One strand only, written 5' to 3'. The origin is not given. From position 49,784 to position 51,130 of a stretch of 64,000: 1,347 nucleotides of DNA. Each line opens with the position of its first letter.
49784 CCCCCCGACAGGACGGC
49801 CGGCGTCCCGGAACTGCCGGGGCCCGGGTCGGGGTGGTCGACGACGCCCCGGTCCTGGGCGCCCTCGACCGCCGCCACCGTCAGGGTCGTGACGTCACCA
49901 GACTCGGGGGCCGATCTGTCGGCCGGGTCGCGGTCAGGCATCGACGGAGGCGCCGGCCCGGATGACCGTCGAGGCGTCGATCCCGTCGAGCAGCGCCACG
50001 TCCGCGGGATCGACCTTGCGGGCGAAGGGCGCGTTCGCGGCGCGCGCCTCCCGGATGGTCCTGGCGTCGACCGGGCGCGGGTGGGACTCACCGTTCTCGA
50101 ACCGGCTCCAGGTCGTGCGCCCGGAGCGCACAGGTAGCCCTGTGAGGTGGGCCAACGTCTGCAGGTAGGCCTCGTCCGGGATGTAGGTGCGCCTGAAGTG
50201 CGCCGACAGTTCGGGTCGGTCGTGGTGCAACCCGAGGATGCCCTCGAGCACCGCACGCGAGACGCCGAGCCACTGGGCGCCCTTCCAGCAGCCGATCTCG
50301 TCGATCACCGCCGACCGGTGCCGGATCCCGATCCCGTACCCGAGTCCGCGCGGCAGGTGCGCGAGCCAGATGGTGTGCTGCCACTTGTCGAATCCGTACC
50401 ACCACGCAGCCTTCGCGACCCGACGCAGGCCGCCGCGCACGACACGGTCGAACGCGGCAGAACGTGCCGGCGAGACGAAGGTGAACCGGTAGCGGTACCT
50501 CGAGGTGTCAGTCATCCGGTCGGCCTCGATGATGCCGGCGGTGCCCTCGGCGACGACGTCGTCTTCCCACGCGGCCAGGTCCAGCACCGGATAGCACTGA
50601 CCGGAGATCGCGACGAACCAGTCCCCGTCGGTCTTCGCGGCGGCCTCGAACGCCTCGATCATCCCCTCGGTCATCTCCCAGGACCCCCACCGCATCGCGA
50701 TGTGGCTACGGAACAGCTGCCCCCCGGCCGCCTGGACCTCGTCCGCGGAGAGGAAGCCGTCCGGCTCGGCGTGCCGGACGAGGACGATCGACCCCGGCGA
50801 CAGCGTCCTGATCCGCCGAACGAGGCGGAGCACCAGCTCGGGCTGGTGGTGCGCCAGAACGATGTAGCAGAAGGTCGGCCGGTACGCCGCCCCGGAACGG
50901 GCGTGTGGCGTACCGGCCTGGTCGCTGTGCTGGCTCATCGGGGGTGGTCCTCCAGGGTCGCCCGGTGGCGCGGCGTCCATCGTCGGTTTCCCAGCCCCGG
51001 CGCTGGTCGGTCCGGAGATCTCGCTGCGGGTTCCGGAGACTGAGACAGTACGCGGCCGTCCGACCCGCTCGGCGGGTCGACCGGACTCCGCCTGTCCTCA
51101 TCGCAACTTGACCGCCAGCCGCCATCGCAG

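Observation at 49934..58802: Diverged duplication of a three-gene module (LbH acetyltransferase - GT2 - GT14) present twice in the island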

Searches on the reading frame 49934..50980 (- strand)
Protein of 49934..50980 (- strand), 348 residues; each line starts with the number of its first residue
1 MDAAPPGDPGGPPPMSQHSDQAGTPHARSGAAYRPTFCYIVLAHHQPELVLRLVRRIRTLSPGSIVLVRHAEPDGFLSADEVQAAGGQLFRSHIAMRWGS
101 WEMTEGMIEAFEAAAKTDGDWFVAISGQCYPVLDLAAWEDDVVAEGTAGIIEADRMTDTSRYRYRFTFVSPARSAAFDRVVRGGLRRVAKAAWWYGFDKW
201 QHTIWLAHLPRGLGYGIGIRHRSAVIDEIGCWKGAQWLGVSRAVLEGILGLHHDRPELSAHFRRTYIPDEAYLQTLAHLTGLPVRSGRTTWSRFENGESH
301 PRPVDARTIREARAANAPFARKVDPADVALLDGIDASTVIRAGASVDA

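Call 11: search_protein_families(library=pfam, proteins=[window:49934-50980:-], max_evalue=0.01)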
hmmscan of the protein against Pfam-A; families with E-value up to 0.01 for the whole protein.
window:49934-50980:- (348 aa): 1 family
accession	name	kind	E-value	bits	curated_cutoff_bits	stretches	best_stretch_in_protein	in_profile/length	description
PF02485.27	Branch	-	4.9e-09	36.5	23.4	1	232-309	162-241/250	Core-2/I-Branching enzyme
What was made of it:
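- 49934..50938 (-): GT14_A: Branch-domain (GT14) glycosyltransferase, 334 aa. It is the first gene of the variable block. Pfam Branch 36.5 bits (call 11).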

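Call 26: find_homologous_proteins(query=window:49934-50980:-, max_evalue=1e-8)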
Query window:49934-50980:- (348 aa): 9 proteins with E <= 1e-8 among 8000 candidates.
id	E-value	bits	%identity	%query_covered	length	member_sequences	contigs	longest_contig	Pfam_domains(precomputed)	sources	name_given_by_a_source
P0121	2.0e-195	667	86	96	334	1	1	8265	PF02485.28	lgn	-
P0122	6.3e-189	646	87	91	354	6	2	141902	PF02485.28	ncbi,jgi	-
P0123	1.4e-182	625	81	96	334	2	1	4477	PF02485.28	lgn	-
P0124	1.3e-177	608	80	94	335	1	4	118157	PF02485.28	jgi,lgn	-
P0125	5.6e-40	156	36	86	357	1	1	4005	PF02485.28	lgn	-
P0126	1.1e-34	138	34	84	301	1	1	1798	PF02485.28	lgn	-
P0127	2.3e-26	111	33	86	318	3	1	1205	PF02485.28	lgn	-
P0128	9.9e-26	109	32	86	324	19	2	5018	PF02485.28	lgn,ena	-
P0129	3.0e-19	87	29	86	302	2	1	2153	PF02485.28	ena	-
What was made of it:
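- Tried and rejected: It returned only 9 hits and missed GT14_B (call 26).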

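Call 29: search_protein_families(library=ncbifam, proteins=[window:49934-50980:-], max_evalue=0.001)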
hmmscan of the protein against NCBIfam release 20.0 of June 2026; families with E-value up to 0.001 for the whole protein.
window:49934-50980:- (348 aa): 0 families

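Call 30: search_protein_representatives(protein=window:49934-50938:-)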
Query: 334 residues. Proteins with E-value up to 0.001 (for the whole library): 1434; up to 1e-10: 370; up to 1e-30: 34. The best 150 are listed.
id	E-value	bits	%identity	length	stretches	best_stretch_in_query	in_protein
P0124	3.1e-178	608.3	80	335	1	7-327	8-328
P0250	1.2e-67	244.7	47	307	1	22-328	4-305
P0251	1.1e-49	185.7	41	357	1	18-328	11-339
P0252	1.3e-48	182.1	38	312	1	22-322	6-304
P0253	3.4e-48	180.8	40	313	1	8-323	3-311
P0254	7.2e-48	179.7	38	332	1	19-315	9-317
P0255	1.0e-44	169.4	36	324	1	20-310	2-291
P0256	1.1e-44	169.2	31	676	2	6-322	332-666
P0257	1.7e-40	155.5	37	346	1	20-329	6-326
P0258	4.1e-40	154.2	39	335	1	23-322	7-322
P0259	1.1e-38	149.6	39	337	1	20-323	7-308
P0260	4.1e-38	147.7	33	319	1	19-314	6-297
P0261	5.8e-38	147.1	31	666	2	17-313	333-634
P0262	1.9e-37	145.5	38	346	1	22-313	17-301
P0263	1.9e-37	145.5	37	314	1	23-322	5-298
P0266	6.0e-37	143.8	36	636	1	8-316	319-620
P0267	6.5e-37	143.7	38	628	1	21-323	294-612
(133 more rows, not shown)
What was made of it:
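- GT14_B is among the ten best of 1,434 family clusters for GT14_A (call 30).
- Tried and rejected: The exhaustive representative search replaced it (call 30).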

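Call 40: find_encoding_contigs(protein=P0250, flank=8000, max_places=1)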
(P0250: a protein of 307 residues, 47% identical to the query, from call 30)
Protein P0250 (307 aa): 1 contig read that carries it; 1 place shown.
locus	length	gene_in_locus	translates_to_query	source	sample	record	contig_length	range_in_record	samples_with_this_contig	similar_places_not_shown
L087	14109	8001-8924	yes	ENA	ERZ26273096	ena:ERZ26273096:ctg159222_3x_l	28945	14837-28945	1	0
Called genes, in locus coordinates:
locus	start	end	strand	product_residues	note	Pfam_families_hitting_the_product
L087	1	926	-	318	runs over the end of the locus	PF03405:FA_desaturase_2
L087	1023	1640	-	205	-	PF00440:TetR_N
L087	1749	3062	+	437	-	PF03176:MMPL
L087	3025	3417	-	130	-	PF01243:PNPOx_N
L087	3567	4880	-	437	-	PF00082:Peptidase_S8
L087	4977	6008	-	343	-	PF01522:Polysacc_deac_1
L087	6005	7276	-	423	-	PF01266:DAO (faint), PF01593:Amino_oxidase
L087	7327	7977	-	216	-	PF25084:LbH_EIF2B, PF25087:GMPPB_C (weak), PF14602:Hexapep_2 (faint), PF00132:Hexapep (weak)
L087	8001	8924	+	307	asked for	PF02485:Branch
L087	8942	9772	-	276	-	-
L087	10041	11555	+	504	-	PF14885:GHL15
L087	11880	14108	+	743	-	?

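Call 45: find_related_loci(query=A2, collection=metagenome_contigs, flank=6000)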
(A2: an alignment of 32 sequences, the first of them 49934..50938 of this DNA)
Query A2 (334 aa) in metagenome_contigs; peptide patterns used: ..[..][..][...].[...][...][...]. (x = any residue, [..] = any of these).
271 stretches matched a pattern; 144 encode a relative of the query (tblastn E <= 1e-3); the best 80 are kept; 79 distinct loci.
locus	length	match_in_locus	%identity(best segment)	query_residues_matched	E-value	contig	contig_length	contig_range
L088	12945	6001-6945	87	20-334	0e+0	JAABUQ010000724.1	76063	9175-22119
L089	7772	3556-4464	38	8-316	8e-52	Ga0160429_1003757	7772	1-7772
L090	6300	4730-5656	37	8-323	2e-49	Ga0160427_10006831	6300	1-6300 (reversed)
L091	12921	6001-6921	36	15-310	1e-44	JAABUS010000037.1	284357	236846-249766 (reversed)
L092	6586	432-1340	36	8-316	1e-43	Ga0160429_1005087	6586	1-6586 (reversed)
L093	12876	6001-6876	34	17-309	1e-43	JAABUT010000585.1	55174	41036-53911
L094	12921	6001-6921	35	15-310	3e-43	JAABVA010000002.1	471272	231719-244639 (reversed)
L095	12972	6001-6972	33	22-330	2e-42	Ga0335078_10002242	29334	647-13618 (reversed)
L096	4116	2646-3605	32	22-325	1e-37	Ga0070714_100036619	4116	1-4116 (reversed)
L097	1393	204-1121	32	20-321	7e-37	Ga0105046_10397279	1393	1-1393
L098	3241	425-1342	31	20-321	1e-34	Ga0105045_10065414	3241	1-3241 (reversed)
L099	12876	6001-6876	31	10-311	3e-32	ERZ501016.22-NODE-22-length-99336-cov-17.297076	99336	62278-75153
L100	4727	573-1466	30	21-322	3e-31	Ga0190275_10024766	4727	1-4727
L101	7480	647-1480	32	21-313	3e-31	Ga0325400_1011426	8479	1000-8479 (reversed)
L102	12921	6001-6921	35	15-310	3e-43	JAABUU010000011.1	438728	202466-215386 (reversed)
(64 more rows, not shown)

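Call 50: search_solved_structures(query=A2, max_evalue=0.01)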
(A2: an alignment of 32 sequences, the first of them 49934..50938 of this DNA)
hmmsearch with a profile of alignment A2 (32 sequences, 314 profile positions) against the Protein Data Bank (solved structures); distinct sequences matched with E-value up to 0.01: 4.
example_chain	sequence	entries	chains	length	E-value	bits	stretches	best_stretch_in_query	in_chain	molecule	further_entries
6ej7_A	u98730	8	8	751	1.4e-08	37.5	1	176-303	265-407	Xylosyltransferase 1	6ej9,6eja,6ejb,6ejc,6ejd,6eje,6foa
6ej8_A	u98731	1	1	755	1.4e-08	37.5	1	176-303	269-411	Xylosyltransferase 1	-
3otk_A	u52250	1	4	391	2.8e-05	26.7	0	9-145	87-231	Beta-1,3-galactosyl-O-glycosyl-glycoprotein beta-1,6-N-acetylglucosaminyltransferase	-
2gak_A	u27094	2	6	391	0.00041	22.8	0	9-145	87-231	beta-1,6-N-acetylglucosaminyltransferase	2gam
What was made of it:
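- Closest known: CAZy family GT14. Same: The profile hits XylT1 and C2GnT (call 50).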

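Call 58: search_protein_families(library=pfam, proteins=[P0266, P0267, P0256], max_evalue=0.0001)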
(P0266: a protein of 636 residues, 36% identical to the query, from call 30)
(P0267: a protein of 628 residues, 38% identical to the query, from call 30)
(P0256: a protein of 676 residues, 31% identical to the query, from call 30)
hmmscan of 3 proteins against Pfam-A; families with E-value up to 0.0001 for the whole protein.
P0266 (636 aa): 2 families
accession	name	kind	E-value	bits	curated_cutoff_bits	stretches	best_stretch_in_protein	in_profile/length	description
PF00535.33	Glycos_transf_2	-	1.1e-23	84.5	23.3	1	5-165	1-167/168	Glycosyl transferase family 2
PF13641.12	Glyco_tranf_2_3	-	8e-05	23.2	27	0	2-190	1-202/230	Glycosyltransferase like family 2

P0267 (628 aa): 2 families
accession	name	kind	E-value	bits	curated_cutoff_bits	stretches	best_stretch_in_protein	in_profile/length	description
PF00535.33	Glycos_transf_2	-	4e-18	66.3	23.3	1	10-128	1-124/168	Glycosyl transferase family 2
PF02485.27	Branch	-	4.5e-11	43.2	23.4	1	342-398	50-107/250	Core-2/I-Branching enzyme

P0256 (676 aa): 1 family
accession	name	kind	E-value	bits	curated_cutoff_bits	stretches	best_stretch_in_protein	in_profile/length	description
PF02485.27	Branch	-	6.6e-19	68.9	23.4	2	352-461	2-115/250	Core-2/I-Branching enzyme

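Call 77: predict_structure(alignment_id=A4)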
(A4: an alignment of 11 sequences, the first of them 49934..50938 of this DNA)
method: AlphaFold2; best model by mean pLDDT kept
length: 334 residues; sequences in the alignment: 11
mean_pLDDT: 83.2   pTM: 0.82
mean pLDDT of the five models: 83.2, 79.4, 77.4, 76.8, 72.0
residues with pLDDT >= 90: 186; 70-90: 79; 50-70: 48; < 50: 21
segments of 3 or more residues with pLDDT < 50: 1-16, 330-334
pLDDT, mean of each block of 10 residues (from residue 1): 34 50 95 93 96 94 96 95 89 97 97 95 94 92 82 73 64 61 61 63 75 86 95 98 91 90 94 88 73 92 92 92 76 39
secondary structure, 60 per line:
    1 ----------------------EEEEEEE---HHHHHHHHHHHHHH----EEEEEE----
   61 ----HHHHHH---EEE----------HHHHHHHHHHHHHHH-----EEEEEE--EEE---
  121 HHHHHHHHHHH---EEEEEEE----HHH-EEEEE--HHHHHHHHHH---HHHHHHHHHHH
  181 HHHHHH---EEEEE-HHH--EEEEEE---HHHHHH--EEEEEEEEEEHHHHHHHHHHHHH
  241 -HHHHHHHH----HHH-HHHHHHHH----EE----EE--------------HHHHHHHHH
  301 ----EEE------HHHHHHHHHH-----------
elements in order: E23-29 H33-46 E51-56 H65-70 E74-76 H87-101 E107-112 E115-117 H121-131 E135-141 E150-154 H157-166 H170-186 E190-194 E201-206 H210-215 E218-227 H228-240 H242-249 H258-265 H292-300 E305-307 H314-323
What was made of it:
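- On Glycosyltransferase family 14 (Branch): The GT14_A model (pLDDT 83.2, call 77) has as top hits 2gam (C2GnT-L, E 1.4e-10, TM 0.60) and 6ejb (XylT1, TM 0.59).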

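Call 79: fold_search(model_id=the predicted structure, library=pdb)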
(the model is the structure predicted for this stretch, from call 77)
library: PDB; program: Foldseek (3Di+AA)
matches with E <= 10: 1697; with E <= 0.001: 142
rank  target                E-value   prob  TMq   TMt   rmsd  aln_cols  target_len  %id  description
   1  2gam_A                1.4e-10  1.00  0.60  0.55   4.9       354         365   13  X-ray crystal structure of murine leukocyte-type Core 2 b1,6-N-acetylglucosaminyltransferase (C2GnT-L) in complex with (released 2006-07-11)
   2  6ejb_A                2.2e-10  1.00  0.59  0.30   4.4       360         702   11  Human Xylosyltransferase 1 in complex with peptide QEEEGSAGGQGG (released 2018-05-02)
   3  6foa                  3.0e-10  1.00  0.58  0.30   6.9       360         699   12  Human Xylosyltransferase 1 apo structure (released 2018-05-02)
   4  3otk_D                3.6e-10  1.00  0.59  0.54   5.3       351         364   13  Structure and mechanisim of core 2 beta1,6-n-acetylglucosaminyltransferase: a Metal-ion independent gt-a glycosyltrans (released 2011-09-14)
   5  6ej9_A                3.8e-10  1.00  0.60  0.30   4.4       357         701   11  Human Xylosyltransferase 1 in complex with peptide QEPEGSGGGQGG (released 2018-05-02)
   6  3otk_A                4.3e-10  1.00  0.58  0.53   7.0       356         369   12  Structure and mechanisim of core 2 beta1,6-n-acetylglucosaminyltransferase: a Metal-ion independent gt-a glycosyltrans (released 2011-09-14)
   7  6eje_A                4.8e-10  1.00  0.58  0.30   7.7       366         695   11  Human Xylosyltransferase 1 in complex with peptide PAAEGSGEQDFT (released 2018-05-02)
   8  3otk_C                5.7e-10  1.00  0.60  0.56   4.9       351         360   12  Structure and mechanisim of core 2 beta1,6-n-acetylglucosaminyltransferase: a Metal-ion independent gt-a glycosyltrans (released 2011-09-14)
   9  6eja_A                6.1e-10  1.00  0.59  0.30   6.8       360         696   12  Human Xylosyltransferase 1 in complex with peptide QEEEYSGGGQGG (released 2018-05-02)
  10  6ejd_A                6.1e-10  1.00  0.57  0.30   7.5       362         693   11  Human Xylosyltransferase 1 in complex with peptide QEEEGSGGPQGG (released 2018-05-02)
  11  6ej8_A                6.5e-10  1.00  0.57  0.29   7.7       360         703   11  Human Xylosyltransferase 1 in complex with peptide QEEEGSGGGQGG (released 2018-05-02)
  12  2gam_D                8.2e-10  1.00  0.58  0.53   5.3       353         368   12  X-ray crystal structure of murine leukocyte-type Core 2 b1,6-N-acetylglucosaminyltransferase (C2GnT-L) in complex with (released 2006-07-11)
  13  6ejc_A                8.2e-10  1.00  0.58  0.30   6.3       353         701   12  Human Xylosyltransferase 1 in complex with peptide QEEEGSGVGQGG (released 2018-05-02)
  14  3otk_B                8.7e-10  1.00  0.57  0.53   5.7       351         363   13  Structure and mechanisim of core 2 beta1,6-n-acetylglucosaminyltransferase: a Metal-ion independent gt-a glycosyltrans (released 2011-09-14)
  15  6ej7_A                9.2e-10  1.00  0.59  0.30   4.8       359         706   11  Human Xylosyltransferase 1 in complex with UDP-xylose and peptide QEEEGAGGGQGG (released 2018-05-02)
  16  2gam_B                1.3e-09  1.00  0.59  0.55   5.0       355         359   13  X-ray crystal structure of murine leukocyte-type Core 2 b1,6-N-acetylglucosaminyltransferase (C2GnT-L) in complex with (released 2006-07-11)
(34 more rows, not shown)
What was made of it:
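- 49934..50938 (-): The AlphaFold model (pLDDT 83, pTM 0.82, call 77) best matches C2GnT-L and XylT1 at TM 0.59-0.60 (call 79).
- On Glycosyltransferase family 14 (Branch): The next fold class reaches TM 0.44 or less (call 79).
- Closest known: CAZy family GT14. Same: The predicted fold of GT14_A matches C2GnT-L and XylT1 best (TM 0.59-0.60), well ahead of other GT-A folds (TM 0.44 or less) (call 79).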

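Call 84: find_encoding_contigs(protein=P0253, flank=6000, max_places=2)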
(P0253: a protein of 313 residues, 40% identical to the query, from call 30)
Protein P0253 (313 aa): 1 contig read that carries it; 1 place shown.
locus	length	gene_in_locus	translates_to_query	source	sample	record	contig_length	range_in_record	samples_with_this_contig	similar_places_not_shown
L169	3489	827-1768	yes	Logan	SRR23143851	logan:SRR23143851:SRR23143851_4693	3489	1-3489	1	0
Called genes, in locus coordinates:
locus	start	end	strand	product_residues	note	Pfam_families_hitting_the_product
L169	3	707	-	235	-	?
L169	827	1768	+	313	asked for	PF02485:Branch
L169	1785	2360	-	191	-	PF00132:Hexapep, PF14602:Hexapep_2 (weak)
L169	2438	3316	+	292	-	PF00535:Glycos_transf_2, PF10111:Glyco_tranf_2_2, PF13641:Glyco_tranf_2_3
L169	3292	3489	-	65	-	?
